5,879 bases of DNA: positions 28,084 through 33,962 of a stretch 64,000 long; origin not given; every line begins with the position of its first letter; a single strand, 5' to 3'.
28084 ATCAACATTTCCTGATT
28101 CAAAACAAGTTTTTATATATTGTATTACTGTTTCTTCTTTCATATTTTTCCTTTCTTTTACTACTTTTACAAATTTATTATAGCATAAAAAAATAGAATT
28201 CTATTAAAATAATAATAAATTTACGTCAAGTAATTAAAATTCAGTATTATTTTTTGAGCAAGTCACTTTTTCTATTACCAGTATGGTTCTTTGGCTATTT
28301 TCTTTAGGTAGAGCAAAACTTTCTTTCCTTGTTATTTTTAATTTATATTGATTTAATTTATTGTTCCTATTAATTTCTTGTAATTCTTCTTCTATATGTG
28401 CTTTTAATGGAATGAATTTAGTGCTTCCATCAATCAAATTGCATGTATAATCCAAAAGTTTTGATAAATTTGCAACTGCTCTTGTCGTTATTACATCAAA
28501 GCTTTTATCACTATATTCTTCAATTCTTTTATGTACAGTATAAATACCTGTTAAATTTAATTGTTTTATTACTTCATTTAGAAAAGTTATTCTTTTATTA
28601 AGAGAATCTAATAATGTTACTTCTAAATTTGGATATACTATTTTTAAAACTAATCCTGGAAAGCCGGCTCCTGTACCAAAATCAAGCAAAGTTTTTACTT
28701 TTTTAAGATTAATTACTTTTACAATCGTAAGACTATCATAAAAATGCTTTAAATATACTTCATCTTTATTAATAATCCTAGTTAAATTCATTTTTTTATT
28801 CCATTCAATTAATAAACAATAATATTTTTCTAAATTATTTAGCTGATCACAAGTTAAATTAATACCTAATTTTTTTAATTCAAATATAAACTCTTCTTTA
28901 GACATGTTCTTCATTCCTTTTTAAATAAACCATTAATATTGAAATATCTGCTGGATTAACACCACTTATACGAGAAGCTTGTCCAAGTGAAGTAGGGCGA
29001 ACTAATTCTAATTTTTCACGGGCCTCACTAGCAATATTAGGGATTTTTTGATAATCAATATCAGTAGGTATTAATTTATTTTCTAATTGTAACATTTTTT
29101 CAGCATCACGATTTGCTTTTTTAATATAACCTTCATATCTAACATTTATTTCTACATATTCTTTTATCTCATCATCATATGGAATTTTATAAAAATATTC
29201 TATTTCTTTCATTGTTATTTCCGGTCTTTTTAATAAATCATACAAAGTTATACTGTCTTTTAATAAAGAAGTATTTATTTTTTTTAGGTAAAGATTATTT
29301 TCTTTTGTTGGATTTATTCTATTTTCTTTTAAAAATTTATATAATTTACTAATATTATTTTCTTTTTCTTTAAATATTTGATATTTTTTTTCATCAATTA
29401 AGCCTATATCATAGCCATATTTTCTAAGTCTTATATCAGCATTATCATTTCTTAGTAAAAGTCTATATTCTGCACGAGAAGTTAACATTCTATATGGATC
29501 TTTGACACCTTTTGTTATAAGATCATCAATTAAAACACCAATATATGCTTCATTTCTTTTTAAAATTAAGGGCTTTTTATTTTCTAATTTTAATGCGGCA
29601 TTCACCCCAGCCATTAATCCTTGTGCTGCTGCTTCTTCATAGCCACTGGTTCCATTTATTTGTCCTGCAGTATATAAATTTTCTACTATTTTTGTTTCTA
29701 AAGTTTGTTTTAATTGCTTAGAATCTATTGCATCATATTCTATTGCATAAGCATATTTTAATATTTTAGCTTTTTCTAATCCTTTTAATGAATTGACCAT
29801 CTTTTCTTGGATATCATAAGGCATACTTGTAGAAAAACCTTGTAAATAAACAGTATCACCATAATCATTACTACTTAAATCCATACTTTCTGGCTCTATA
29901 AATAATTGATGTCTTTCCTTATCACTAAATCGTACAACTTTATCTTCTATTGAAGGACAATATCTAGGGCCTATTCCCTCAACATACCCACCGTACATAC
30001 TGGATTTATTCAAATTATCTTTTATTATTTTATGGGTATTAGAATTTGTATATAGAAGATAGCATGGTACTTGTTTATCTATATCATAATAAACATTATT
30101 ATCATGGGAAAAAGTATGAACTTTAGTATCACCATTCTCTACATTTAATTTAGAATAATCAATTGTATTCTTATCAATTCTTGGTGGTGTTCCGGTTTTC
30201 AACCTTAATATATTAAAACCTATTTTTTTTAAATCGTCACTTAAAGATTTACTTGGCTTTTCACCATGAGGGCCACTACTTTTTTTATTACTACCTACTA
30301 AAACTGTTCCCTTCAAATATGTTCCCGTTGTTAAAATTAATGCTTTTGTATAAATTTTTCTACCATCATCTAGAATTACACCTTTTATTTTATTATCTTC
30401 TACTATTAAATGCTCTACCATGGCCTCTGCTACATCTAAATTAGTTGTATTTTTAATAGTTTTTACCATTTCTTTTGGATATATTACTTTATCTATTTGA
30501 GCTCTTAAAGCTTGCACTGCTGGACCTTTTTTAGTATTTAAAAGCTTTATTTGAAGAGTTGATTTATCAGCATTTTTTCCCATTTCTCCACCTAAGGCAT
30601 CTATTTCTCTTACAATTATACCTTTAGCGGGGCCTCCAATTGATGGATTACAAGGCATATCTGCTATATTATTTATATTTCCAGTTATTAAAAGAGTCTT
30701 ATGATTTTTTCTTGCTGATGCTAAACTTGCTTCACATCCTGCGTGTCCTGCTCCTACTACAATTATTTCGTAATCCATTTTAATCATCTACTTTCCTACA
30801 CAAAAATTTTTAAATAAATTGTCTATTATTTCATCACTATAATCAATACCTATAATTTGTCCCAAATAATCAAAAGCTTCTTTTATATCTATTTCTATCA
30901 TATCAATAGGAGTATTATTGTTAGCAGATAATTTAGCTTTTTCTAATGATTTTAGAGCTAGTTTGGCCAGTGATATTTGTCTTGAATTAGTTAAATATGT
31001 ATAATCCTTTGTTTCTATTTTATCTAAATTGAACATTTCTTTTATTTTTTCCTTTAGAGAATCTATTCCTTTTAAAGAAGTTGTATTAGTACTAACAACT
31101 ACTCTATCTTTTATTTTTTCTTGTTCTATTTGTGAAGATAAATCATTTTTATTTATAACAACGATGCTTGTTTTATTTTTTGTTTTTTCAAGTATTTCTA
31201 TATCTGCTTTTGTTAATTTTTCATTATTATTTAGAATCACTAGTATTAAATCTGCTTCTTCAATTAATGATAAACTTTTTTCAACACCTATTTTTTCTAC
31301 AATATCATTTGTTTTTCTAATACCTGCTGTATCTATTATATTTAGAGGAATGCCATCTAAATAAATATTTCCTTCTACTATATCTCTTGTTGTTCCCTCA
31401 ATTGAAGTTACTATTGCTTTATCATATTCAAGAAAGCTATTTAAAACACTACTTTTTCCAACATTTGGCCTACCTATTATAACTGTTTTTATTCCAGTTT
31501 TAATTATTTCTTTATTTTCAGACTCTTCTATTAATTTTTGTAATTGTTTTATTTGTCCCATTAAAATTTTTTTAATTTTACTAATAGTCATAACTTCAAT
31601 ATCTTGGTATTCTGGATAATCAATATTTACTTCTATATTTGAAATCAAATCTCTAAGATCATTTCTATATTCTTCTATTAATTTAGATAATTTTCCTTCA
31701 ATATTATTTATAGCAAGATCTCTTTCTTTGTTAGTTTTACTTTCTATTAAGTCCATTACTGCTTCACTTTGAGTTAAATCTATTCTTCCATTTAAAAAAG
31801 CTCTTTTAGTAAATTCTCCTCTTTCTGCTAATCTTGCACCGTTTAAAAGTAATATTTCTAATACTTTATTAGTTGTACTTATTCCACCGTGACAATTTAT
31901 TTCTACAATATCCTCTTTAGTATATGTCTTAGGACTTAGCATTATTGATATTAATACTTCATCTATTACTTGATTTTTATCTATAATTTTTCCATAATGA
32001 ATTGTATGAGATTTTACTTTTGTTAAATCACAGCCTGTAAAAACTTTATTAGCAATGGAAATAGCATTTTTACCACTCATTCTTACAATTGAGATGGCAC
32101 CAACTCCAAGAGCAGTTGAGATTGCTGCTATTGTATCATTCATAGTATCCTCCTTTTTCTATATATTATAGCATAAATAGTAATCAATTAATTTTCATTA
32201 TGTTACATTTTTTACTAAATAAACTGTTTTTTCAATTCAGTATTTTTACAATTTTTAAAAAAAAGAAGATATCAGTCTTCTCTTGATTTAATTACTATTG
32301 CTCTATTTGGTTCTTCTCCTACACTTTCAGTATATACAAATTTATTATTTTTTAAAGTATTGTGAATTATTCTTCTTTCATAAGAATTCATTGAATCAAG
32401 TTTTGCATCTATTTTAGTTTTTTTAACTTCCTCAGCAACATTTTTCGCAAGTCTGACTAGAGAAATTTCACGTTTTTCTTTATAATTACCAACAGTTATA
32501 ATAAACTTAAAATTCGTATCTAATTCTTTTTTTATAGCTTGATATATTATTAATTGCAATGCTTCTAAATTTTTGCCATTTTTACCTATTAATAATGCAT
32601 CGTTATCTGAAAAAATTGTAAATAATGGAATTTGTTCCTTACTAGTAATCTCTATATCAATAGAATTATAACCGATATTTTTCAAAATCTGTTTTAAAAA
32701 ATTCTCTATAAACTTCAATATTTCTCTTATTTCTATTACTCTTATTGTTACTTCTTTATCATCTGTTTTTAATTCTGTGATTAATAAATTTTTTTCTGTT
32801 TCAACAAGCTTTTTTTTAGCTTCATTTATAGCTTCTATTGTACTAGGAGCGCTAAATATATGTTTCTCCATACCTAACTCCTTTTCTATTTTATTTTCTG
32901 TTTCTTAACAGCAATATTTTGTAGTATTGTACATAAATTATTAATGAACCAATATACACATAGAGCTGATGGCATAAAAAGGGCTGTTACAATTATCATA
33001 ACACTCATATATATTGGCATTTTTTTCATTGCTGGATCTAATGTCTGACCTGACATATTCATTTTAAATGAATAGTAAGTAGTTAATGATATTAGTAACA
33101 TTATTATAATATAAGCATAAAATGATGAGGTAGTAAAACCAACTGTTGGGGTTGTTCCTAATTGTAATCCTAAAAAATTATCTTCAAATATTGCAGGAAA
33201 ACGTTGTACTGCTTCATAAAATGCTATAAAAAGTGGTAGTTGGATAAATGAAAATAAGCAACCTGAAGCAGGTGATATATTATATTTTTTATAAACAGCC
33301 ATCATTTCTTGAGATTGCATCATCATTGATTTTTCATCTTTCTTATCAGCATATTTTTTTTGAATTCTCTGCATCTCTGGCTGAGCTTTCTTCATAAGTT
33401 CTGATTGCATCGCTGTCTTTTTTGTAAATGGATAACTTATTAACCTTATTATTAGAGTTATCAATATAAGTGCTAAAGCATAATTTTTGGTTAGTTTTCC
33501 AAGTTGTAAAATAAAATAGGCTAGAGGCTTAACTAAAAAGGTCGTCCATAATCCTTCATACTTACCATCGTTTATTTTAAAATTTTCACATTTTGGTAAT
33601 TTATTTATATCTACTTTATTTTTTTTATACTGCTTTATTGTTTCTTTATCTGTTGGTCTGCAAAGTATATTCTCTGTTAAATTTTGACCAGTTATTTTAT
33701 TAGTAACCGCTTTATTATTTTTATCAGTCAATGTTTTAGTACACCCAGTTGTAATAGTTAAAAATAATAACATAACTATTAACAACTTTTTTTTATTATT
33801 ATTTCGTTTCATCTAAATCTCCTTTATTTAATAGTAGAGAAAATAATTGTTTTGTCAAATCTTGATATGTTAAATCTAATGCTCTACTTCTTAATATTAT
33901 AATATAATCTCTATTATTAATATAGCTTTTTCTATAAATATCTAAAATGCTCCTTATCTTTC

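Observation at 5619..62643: The two phase-variable paralogs form a large inverted repeat placed symmetrically around oriC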

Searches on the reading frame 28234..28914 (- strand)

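Call 9: search_protein_families(library=ncbifam, proteins=[window:28234-28914:-])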
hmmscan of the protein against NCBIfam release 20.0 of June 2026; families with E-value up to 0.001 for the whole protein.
window:28234-28914:- (226 aa): 3 families
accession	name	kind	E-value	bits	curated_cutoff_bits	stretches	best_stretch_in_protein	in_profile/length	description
TIGR00138.1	rsmG_gidB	equivalog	3.7e-47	160.4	99.5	1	28-195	1-169/183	16S rRNA (guanine(527)-N(7))-methyltransferase RsmG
NF006138.0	PRK08287.1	equivalog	2.6e-06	27.4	210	1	65-167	24-127/189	decarboxylating cobalt-precorrin-6B (C(15))-methyltransferase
TIGR03534.1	RF_mod_PrmC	equivalog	0.00015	21.3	199.1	1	66-143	82-161/253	peptide chain release factor N(5)-glutamine methyltransferase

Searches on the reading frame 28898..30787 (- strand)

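Call 9: search_protein_families(library=ncbifam, proteins=[window:28898-30787:-])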
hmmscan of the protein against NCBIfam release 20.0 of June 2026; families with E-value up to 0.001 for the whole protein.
window:28898-30787:- (629 aa): 7 families
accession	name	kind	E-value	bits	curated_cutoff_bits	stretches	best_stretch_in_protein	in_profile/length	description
TIGR00136.1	mnmG_gidA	equivalog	1.8e-268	892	524.85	1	6-625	1-615/616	tRNA uridine-5-carboxymethylaminomethyl(34) synthesis enzyme MnmG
NF003739.0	PRK05335.1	equivalog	6.8e-23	81.1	262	1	308-426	271-389/441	methylenetetrahydrofolate--tRNA-(uracil(54)-C(5))-methyltransferase (FADH(2)-oxidizing) TrmFO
TIGR00137.1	gid_trmFO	equivalog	1.9e-18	66.5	428.65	1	308-430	268-390/433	FADH(2)-oxidizing methylenetetrahydrofolate--tRNA-(uracil(54)-C(5))-methyltransferase TrmFO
NF053717.1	VnlPnlRedVprA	equivalog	5.1e-05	22.3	600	0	3-34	4-35/481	vinyl phenol reductase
TIGR03140.1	AhpF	equivalog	7.6e-05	21.4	502.9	0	4-38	211-245/515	alkyl hydroperoxide reductase subunit F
NF041080.1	DGGGPL_reductase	equivalog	0.00024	20.1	580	1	6-144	2-138/447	digeranylgeranylglycerophospholipid reductase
TIGR01292.1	TRX_reduct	equivalog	0.00028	19.8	343.45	0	6-38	1-33/300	thioredoxin-disulfide reductase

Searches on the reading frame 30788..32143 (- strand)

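Call 9: search_protein_families(library=ncbifam, proteins=[window:30788-32143:-])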
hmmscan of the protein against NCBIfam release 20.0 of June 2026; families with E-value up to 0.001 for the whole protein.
window:30788-32143:- (451 aa): 13 families
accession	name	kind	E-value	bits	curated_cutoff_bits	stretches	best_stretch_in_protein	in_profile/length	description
TIGR00450.1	mnmE_trmE_thdF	equivalog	1.2e-127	426.6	252.6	1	10-451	2-446/446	tRNA uridine-5-carboxymethylaminomethyl(34) synthesis GTPase MnmE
NF003661.0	PRK05291.1-3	equivalog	3.3e-109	366.2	380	1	2-451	3-448/448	tRNA uridine-5-carboxymethylaminomethyl(34) synthesis GTPase MnmE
TIGR03594.1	GTPase_EngA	equivalog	7.7e-34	117.4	306.7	1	184-350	143-314/432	ribosome biogenesis GTPase Der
TIGR00231.1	small_GTP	domain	1.1e-23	83.8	42.5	1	217-347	3-142/164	GTP-binding protein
TIGR03918.1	GTP_HydF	equivalog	4.1e-23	81.8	325.55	1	219-377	9-173/392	[FeFe] hydrogenase H-cluster maturation GTPase HydF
NF002828.0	PRK03003.1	equivalog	9.6e-22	77.2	631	1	201-338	197-339/477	ribosome biogenesis GTPase Der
NF000908.1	PRK00089.1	equivalog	1.6e-19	70.3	237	1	221-370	7-166/291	GTPase Era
NF007071.0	PRK09518.1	equivalog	8.5e-19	67.5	953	1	201-344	428-576/706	bifunctional cytidylate kinase/GTPase Der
TIGR00436.1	era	equivalog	2.3e-13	50.1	116.25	1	220-382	3-161/270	GTPase Era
TIGR00437.1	feoB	equivalog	9.6e-11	41.1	315.65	1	224-422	1-191/594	ferrous iron transport protein B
TIGR03596.1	GTPase_YlqF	equivalog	1.1e-10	41.3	208.2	1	180-276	76-174/276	ribosome biogenesis GTPase YlqF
TIGR03598.1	GTPase_YsxC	equivalog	1e-05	25.3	124.45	1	215-353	16-159/186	ribosome biogenesis GTP-binding protein YihA/YsxC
TIGR00993.1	3a0901s04IAP86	subfamily_domain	5.5e-05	21.5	660.7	1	207-278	108-179/763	chloroplast protein import component Toc86/159, G and M domains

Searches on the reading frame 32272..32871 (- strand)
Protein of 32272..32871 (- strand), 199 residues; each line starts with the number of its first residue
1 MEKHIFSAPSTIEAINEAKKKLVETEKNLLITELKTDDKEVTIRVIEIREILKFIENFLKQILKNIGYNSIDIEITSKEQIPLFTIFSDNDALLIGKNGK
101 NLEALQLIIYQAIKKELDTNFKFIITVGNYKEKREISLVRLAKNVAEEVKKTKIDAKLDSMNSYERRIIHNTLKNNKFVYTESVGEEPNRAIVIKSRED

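Call 9: search_protein_families(library=ncbifam, proteins=[window:32272-32871:-])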
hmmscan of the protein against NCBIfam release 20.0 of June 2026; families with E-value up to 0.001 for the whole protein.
window:32272-32871:- (199 aa): 3 families
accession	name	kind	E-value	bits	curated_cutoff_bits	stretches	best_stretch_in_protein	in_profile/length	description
NF041568.1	Jag_EloR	equivalog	8.4e-39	133.7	145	1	37-195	44-202/203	RNA-binding cell elongation regulator Jag/EloR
TIGR01008.1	uS3_euk_arch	equivalog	6e-06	26.1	150.25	1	54-149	14-101/195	30S ribosomal protein S3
NF003219.0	PRK04191.1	equivalog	0.00014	21.3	147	1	55-110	17-70/229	30S ribosomal protein S3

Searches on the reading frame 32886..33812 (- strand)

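Call 9: search_protein_families(library=ncbifam, proteins=[window:32886-33812:-])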
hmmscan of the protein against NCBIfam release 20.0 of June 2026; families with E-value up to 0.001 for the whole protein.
window:32886-33812:- (308 aa): 22 families
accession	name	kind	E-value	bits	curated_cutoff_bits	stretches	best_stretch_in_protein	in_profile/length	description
TIGR03592.1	yidC_oxa1_cterm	subfamily_domain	1.9e-44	152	84.3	1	110-303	1-190/191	membrane protein insertase YidC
NF002803.0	PRK02944.1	equivalog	1.6e-43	149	377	1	84-308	31-246/255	YidC family membrane integrase SpoIIIJ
NF002353.0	PRK01318.1-4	equivalog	8.8e-32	110.5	365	2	89-200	355-461/596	membrane protein insertase YidC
NF002357.0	PRK01318.2-4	equivalog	1.5e-28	99.9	479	1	89-305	313-515/532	membrane protein insertase YidC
NF002351.0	PRK01318.1-1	equivalog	1.6e-28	99.7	740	1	89-302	331-530/545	membrane protein insertase YidC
NF002352.0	PRK01318.1-3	equivalog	1.1e-26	94.1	447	1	89-305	350-551/562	membrane protein insertase YidC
NF002687.0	PRK02463.1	equivalog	1.1e-26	93.4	425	1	75-302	24-247/307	membrane protein insertase YidC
NF002356.0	PRK01318.2-3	equivalog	6.9e-24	84.2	460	1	104-304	366-573/627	membrane protein insertase YidC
NF002567.0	PRK02201.1-2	equivalog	4.1e-23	81.9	452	1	87-304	398-634/651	membrane protein insertase YidC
NF002355.0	PRK01318.2-2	equivalog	1.8e-22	79.6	891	1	80-306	366-597/602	membrane protein insertase YidC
NF002566.0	PRK02201.1-1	equivalog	2e-22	79.7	342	1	9-303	46-356/380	membrane protein insertase YidC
NF002358.0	PRK01318.2-5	equivalog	3.1e-19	69.2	605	1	36-304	268-537/545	membrane protein insertase YidC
NF002350.0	PRK01315.1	equivalog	6.9e-19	68.1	282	1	110-304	41-256/329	membrane protein insertase YidC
NF002354.0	PRK01318.2-1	equivalog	7.4e-19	67.6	1094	1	90-304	332-532/548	membrane protein insertase YidC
NF002359.0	PRK01318.2-6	equivalog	2.7e-17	62.3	600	1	48-304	330-579/624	membrane protein insertase YidC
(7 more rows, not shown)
